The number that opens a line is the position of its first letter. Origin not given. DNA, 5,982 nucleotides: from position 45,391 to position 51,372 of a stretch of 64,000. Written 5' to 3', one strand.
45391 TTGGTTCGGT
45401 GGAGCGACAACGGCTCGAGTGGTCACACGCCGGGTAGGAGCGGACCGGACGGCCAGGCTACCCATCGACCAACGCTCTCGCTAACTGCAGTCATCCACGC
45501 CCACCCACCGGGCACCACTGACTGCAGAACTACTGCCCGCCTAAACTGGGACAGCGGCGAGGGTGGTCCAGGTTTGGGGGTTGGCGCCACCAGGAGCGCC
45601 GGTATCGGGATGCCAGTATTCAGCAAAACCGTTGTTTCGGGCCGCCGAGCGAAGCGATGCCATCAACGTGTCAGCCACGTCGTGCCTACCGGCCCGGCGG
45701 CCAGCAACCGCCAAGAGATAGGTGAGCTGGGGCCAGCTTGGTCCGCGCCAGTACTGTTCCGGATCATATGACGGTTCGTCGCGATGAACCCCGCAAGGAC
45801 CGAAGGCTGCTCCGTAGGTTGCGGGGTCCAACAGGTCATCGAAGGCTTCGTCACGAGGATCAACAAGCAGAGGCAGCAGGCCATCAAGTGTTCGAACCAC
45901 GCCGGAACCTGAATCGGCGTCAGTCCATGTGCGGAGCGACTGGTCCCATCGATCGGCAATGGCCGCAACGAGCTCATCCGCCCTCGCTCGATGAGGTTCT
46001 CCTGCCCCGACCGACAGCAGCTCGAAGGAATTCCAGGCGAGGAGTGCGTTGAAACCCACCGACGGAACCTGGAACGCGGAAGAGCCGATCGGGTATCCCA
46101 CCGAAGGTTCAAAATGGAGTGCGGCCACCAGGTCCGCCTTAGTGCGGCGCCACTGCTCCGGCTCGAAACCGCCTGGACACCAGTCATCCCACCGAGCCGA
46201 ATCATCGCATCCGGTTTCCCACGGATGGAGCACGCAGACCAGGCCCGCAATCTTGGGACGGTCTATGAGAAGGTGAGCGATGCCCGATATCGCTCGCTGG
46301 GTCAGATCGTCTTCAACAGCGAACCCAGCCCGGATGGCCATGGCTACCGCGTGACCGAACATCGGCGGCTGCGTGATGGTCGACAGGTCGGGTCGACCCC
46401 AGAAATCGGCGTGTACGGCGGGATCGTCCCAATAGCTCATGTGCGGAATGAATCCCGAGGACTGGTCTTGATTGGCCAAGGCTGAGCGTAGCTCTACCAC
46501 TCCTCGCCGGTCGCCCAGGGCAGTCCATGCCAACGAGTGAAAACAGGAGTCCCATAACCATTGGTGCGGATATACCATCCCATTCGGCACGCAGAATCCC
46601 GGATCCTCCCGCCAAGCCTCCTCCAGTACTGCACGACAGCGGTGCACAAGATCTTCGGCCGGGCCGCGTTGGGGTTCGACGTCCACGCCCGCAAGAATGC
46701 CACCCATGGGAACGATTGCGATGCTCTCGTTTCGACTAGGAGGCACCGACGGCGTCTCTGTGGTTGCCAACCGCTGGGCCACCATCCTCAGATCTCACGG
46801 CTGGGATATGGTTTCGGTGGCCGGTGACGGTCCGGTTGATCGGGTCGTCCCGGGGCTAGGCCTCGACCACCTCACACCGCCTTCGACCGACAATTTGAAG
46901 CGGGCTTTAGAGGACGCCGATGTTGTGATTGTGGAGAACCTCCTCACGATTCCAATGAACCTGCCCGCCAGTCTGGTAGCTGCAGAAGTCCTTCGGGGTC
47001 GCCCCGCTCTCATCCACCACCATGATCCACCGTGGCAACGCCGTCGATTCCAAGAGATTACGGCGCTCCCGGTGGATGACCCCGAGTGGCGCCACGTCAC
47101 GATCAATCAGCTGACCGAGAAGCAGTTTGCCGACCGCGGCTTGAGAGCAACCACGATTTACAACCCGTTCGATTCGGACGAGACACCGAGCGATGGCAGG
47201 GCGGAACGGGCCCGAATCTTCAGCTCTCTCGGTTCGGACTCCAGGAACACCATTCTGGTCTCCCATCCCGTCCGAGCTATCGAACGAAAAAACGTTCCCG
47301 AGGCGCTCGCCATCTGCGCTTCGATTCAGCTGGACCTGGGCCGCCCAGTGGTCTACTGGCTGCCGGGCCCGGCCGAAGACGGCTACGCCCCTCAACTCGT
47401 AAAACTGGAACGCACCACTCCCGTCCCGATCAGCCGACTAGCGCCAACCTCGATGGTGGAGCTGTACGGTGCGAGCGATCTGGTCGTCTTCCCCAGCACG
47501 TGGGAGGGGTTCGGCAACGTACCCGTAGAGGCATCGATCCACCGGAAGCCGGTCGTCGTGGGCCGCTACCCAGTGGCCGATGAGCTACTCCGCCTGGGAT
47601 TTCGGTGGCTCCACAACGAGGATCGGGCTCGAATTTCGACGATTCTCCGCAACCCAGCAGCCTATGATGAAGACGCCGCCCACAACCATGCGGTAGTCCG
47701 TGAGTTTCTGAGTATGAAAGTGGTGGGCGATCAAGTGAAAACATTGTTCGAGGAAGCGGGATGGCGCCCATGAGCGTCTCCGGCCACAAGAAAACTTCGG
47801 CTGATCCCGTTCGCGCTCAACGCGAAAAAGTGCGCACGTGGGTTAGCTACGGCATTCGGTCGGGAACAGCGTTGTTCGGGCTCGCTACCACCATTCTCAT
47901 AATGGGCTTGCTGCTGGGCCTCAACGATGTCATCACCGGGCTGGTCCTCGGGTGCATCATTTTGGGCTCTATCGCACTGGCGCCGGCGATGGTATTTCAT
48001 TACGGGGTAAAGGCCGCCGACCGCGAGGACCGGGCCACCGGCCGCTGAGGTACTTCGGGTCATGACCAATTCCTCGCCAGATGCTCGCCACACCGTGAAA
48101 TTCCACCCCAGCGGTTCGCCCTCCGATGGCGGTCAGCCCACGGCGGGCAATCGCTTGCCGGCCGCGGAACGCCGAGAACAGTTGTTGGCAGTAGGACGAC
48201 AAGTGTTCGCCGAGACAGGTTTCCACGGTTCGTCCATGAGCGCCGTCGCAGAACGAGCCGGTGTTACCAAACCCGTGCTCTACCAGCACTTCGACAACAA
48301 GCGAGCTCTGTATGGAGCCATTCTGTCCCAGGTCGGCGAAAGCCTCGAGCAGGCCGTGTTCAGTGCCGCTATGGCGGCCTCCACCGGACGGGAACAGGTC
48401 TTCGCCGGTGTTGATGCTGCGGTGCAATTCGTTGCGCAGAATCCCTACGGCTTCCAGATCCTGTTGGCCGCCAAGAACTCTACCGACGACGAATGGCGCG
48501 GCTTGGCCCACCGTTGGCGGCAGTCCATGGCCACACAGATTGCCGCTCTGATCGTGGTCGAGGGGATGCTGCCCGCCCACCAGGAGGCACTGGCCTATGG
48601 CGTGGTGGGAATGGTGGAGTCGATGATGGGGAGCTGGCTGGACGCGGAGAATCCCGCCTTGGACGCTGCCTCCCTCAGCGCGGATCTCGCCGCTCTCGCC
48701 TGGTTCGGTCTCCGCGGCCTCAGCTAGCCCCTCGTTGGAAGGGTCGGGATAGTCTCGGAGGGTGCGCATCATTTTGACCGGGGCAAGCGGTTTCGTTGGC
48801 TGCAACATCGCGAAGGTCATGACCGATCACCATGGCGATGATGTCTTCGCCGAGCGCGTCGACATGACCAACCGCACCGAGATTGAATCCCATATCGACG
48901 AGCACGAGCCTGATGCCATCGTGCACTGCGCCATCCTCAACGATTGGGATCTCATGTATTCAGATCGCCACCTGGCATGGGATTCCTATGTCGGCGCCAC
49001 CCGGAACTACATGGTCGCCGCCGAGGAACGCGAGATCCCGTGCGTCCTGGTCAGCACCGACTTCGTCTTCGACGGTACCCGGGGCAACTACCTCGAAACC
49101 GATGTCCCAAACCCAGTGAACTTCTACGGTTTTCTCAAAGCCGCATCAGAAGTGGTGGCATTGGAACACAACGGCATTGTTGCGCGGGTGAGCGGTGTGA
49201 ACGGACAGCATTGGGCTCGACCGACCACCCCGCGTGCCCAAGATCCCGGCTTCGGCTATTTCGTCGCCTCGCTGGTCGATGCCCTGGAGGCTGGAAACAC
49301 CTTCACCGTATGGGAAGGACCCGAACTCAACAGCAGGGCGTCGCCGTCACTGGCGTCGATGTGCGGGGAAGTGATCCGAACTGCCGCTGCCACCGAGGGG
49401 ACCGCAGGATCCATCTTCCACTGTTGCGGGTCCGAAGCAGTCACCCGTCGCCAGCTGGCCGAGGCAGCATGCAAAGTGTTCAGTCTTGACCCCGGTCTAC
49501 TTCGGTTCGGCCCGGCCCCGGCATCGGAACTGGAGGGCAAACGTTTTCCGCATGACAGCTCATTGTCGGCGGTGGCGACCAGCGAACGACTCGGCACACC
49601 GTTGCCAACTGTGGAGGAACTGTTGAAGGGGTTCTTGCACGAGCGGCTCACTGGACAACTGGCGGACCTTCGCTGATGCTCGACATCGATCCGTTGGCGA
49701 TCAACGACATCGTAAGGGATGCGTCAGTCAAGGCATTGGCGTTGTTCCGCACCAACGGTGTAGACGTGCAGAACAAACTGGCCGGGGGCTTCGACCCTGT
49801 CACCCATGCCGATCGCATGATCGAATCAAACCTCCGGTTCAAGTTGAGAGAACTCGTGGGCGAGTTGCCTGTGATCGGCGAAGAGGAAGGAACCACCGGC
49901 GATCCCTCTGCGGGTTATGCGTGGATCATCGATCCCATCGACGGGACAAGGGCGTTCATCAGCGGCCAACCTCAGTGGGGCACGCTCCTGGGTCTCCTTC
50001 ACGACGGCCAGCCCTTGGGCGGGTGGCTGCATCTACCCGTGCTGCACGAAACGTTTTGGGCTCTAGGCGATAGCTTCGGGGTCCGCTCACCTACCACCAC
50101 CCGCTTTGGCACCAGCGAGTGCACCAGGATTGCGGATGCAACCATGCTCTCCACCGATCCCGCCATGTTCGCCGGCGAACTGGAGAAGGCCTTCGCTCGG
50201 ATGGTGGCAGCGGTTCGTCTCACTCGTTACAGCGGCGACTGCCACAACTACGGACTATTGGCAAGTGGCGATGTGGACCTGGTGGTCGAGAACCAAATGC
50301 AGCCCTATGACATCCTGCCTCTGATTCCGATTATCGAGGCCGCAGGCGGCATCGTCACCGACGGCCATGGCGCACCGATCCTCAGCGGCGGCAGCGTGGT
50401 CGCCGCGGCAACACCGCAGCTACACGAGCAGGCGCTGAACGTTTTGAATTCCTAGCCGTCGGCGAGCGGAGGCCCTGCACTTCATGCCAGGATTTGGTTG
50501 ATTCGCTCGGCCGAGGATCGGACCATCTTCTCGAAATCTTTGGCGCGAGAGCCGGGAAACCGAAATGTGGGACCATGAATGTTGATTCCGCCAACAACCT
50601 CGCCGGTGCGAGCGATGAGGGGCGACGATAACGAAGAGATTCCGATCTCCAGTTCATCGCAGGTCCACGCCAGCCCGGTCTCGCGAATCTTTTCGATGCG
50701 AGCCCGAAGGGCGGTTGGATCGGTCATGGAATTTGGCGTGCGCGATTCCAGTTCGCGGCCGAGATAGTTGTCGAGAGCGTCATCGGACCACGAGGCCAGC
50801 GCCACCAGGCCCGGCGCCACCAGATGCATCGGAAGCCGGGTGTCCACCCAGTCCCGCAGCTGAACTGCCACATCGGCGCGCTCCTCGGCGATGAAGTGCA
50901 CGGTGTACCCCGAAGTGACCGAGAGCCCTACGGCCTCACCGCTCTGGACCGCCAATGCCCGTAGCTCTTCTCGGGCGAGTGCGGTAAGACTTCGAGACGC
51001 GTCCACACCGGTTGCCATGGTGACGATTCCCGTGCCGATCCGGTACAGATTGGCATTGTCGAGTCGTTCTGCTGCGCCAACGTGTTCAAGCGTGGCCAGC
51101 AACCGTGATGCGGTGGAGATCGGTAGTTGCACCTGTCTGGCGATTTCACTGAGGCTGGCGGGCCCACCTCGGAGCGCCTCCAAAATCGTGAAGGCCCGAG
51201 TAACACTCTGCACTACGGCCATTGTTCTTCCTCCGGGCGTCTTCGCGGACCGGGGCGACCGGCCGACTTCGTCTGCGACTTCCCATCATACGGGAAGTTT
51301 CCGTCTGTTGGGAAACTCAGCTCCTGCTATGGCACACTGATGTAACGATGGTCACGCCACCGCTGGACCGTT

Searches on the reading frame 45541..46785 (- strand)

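Call 23: search_protein_families(library=pfam, proteins=[window:45541-46785:-], max_evalue=0.00001)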
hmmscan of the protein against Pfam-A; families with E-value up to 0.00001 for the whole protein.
window:45541-46785:- (414 aa): 1 family
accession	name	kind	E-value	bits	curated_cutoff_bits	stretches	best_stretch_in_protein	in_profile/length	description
PF22422.2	MGH1-like_GH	-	1e-56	193.5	27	1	72-407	1-356/356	Mannosylglycerate hydrolase MGH1-like glycoside hydrolase domain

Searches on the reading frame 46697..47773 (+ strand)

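Call 23: search_protein_families(library=pfam, proteins=[window:46697-47773:+], max_evalue=0.00001)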
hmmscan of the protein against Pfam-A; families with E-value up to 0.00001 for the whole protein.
window:46697-47773:+ (358 aa): 2 families
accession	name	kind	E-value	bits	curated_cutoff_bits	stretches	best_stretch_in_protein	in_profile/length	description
PF13692.12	Glyco_trans_1_4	-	7e-10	39.8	27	1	251-299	68-116/142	Glycosyl transferases group 1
PF00534.26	Glycos_transf_1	-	3e-09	37.1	26.4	1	250-302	83-135/172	Glycosyl transferases group 1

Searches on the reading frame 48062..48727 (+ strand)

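Call 23: search_protein_families(library=pfam, proteins=[window:48062-48727:+], max_evalue=0.00001)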
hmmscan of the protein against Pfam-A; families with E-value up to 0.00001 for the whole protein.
window:48062-48727:+ (221 aa): 2 families
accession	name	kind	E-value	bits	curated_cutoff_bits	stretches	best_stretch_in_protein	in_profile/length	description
PF00440.29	TetR_N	-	2.8e-16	59.4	24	1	41-87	1-47/47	Bacterial regulatory proteins, tetR family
PF21943.1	TetR_C_46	-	2.5e-07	31.3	27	1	111-215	3-108/109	Tetracyclin repressor-like, C-terminal domain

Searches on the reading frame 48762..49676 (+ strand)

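Call 23: search_protein_families(library=pfam, proteins=[window:48762-49676:+], max_evalue=0.00001)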
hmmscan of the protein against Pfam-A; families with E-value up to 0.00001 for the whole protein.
window:48762-49676:+ (304 aa): 2 families
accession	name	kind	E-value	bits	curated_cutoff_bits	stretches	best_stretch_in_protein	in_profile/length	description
PF04321.23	RmlD_sub_bind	-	3.9e-34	118.5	27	1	1-294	1-284/287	RmlD substrate binding domain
PF01370.27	Epimerase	-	1.9e-12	47.5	20.9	1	3-137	1-157/240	NAD dependent epimerase/dehydratase family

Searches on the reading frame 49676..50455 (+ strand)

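Call 3: search_protein_families(library=pfam, proteins=[window:49676-50455:+])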
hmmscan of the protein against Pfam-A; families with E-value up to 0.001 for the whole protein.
window:49676-50455:+ (259 aa): 1 family
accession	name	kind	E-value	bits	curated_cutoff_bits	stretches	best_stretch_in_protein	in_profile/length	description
PF00459.30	Inositol_P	-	8e-40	137.5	27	1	22-255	22-264/271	Inositol monophosphatase family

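Call 4: search_protein_families(library=ncbifam, proteins=[window:49676-50455:+])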
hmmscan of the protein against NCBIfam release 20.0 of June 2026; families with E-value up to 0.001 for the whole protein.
window:49676-50455:+ (259 aa): 6 families
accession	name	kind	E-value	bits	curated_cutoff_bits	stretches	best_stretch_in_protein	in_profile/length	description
TIGR02067.1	his_9_HisN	equivalog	5.9e-70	235.6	275.15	1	9-258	5-252/252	histidinol-phosphatase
TIGR01331.1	bisphos_cysQ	equivalog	2.6e-20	73.1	228.8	1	10-234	6-231/250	3'(2'),5'-bisphosphate nucleotidase CysQ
NF009321.0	PRK12676.1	equivalog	2.8e-13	49.5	264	1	40-257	42-262/264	bifunctional fructose-bisphosphatase/inositol-phosphate phosphatase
NF008027.1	PRK10757.1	equivalog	4.7e-10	38.8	332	1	31-252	29-252/267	inositol-1-monophosphatase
NF008182.0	PRK10931.1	equivalog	9.4e-09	34.7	379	1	10-129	6-126/246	3'(2'),5'-bisphosphate nucleotidase CysQ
TIGR01330.1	bisphos_HAL2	equivalog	1.8e-08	33.6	267.05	1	78-130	132-183/359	3'(2'),5'-bisphosphate nucleotidase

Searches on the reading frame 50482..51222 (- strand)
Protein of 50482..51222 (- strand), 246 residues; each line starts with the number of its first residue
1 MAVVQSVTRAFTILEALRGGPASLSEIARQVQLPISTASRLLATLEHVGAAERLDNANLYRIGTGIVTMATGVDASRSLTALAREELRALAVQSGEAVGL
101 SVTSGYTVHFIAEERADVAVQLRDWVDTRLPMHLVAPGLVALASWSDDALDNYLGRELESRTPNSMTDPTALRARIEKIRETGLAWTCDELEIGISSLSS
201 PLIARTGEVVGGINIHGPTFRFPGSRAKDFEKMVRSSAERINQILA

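Call 3: search_protein_families(library=pfam, proteins=[window:50482-51222:-])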
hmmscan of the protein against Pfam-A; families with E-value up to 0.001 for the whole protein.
window:50482-51222:- (246 aa): 7 families
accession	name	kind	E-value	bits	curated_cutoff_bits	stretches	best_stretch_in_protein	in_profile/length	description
PF01614.24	IclR_C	-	2.3e-26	92.9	24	1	77-242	7-173/174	Bacterial transcriptional regulator IclR C-terminal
PF09339.16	HTH_IclR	-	1.7e-13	50.5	22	1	6-53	1-50/52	IclR helix-turn-helix domain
PF12840.13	HTH_20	-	2.3e-05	24.7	27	1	13-50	9-47/51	Helix-turn-helix domain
PF25213.1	HVO_A0261_N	-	0.0001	22.6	35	1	7-55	10-58/86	HVO_A0261 N-terminal domain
PF17782.7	DprA_WH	-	0.00039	20.8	22.9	1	13-54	17-58/61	DprA winged helix domain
PF01022.26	HTH_5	-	0.00046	20.5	22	0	13-49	7-43/47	Bacterial regulatory protein, arsR family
PF01047.28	MarR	-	0.00069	19.9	24.6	0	20-56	16-52/59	MarR family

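Call 4: search_protein_families(library=ncbifam, proteins=[window:50482-51222:-])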
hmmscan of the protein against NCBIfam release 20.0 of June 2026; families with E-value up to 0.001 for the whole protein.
window:50482-51222:- (246 aa): 9 families
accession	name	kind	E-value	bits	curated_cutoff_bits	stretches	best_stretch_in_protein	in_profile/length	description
NF045644.1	TransRegBhcR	equivalog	1.7e-38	132.4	350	1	2-245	20-265/267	HTH-type transcriptional regulator BhcR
TIGR02431.1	pcaR_pcaU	subfamily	5.8e-34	117.5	284.75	1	3-241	4-244/248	beta-ketoadipate pathway transcriptional regulators, PcaR/PcaU/PobR family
NF008601.2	PRK11569.1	equivalog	3.7e-25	88.6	380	1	3-243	25-270/276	glyoxylate bypass operon transcriptional repressor IclR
NF011671.1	PRK15090.1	equivalog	1e-23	83.9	275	1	4-243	10-251/256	DNA-binding transcriptional regulator KdgR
NF007548.0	PRK10163.1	equivalog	2.3e-21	76.1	406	1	5-244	22-264/271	HTH-type transcriptional repressor AllR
NF007342.0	PRK09834.1-4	equivalog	5.3e-11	42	251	1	2-215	9-225/263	DNA-binding transcriptional regulator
NF007339.0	PRK09834.1-1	equivalog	6.1e-07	29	299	1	4-204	20-225/271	DNA-binding transcriptional regulator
NF007341.0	PRK09834.1-3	equivalog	2.9e-05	23.3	269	1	4-186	7-197/274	DNA-binding transcriptional regulator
TIGR01884.1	cas_HTH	subfamily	0.00045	19.7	60.2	1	10-50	144-185/202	CRISPR-associated CARF protein Csa3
